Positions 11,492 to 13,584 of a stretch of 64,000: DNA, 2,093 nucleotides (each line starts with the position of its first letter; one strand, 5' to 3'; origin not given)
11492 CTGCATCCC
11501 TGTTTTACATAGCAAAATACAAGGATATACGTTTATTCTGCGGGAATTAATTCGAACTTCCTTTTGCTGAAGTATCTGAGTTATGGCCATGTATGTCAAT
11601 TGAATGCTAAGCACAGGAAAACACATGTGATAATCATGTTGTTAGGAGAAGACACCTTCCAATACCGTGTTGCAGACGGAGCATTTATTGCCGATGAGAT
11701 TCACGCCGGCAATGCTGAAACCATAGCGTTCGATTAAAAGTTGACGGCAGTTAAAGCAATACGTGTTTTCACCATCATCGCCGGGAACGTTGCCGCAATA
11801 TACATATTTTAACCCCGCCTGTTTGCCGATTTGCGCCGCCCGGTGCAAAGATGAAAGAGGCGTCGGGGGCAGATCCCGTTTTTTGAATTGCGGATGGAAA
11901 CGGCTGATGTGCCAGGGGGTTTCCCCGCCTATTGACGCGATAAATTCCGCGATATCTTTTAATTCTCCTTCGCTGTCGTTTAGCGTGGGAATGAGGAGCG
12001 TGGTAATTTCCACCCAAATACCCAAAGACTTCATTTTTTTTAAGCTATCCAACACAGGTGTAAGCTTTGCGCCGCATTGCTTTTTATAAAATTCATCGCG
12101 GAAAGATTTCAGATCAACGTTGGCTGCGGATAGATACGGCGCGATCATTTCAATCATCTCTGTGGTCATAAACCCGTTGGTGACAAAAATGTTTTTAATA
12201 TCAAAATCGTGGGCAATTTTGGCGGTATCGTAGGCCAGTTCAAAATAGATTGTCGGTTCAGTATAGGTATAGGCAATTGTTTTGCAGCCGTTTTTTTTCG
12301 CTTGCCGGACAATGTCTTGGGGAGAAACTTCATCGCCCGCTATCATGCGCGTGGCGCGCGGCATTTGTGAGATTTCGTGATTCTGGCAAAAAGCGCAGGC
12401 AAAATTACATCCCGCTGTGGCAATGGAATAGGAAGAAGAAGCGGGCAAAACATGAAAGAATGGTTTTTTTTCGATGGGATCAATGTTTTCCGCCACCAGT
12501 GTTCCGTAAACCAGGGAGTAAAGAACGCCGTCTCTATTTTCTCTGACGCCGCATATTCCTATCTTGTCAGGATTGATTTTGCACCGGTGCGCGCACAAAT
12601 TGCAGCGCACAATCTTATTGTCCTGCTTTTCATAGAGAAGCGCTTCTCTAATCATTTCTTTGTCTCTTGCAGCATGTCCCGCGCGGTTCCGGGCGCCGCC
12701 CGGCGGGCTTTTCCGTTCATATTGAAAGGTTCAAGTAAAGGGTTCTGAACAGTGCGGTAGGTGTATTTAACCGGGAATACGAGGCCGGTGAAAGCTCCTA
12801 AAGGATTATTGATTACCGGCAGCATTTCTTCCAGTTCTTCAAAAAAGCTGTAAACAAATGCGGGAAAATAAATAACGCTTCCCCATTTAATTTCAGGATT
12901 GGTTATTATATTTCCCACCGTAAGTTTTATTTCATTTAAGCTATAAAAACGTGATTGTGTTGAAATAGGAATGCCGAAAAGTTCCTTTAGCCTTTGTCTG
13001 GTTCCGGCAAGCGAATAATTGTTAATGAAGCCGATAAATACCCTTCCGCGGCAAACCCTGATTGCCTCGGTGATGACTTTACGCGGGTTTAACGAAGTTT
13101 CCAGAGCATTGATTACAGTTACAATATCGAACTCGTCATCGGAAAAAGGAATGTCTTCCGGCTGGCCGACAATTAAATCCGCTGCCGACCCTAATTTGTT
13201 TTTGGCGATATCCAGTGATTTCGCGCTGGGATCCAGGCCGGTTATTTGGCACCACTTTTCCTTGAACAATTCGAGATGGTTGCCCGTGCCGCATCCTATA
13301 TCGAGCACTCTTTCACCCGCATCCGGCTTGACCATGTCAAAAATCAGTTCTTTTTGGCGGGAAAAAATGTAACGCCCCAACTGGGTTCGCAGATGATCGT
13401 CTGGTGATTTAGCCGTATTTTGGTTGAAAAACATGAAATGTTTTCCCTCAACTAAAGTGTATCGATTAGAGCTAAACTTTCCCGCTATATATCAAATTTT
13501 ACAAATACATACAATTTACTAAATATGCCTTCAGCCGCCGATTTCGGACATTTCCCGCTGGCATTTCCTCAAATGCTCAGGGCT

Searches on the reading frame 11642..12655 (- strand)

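Call 51: search_protein_families(library=pfam, proteins=[window:11642-12655:-], max_evalue=0.001)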
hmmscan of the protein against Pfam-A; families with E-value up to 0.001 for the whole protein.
window:11642-12655:- (337 aa): 1 family
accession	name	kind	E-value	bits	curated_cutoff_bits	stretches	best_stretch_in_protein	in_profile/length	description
PF04055.27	Radical_SAM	-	2.2e-24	86.9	29.5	1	79-230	3-160/166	Radical SAM superfamily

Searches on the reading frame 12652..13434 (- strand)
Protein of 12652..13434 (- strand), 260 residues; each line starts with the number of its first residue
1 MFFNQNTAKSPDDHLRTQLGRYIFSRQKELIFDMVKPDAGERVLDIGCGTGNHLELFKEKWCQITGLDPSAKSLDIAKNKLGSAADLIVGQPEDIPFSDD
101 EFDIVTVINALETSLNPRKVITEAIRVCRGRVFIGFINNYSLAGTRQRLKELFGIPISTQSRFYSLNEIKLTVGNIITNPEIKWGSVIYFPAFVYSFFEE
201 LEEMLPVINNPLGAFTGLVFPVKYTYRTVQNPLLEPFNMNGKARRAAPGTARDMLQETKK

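Call 51: search_protein_families(library=pfam, proteins=[window:12652-13434:-], max_evalue=0.001)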
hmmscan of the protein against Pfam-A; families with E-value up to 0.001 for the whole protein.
window:12652-13434:- (260 aa): 7 families
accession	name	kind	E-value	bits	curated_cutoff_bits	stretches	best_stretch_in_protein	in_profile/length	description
PF08241.18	Methyltransf_11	-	6.2e-19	68.9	21.2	1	44-129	1-88/95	Methyltransferase domain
PF13649.12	Methyltransf_25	-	1.6e-17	64.4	27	1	43-129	1-94/97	Methyltransferase domain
PF13489.12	Methyltransf_23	-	1.3e-14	54.7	27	1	36-138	19-120/164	Methyltransferase domain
PF13847.12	Methyltransf_31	-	2.5e-13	50.4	27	1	38-134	2-109/145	Methyltransferase domain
PF08242.18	Methyltransf_12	-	1.7e-11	45.1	30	1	44-128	1-92/98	Methyltransferase domain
PF07021.18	MetW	-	2.3e-11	44.1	21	1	29-138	5-111/193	Methionine biosynthesis protein MetW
PF01209.24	Ubie_methyltran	-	1.6e-08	34.7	20.1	1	27-129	35-144/233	ubiE/COQ5 methyltransferase family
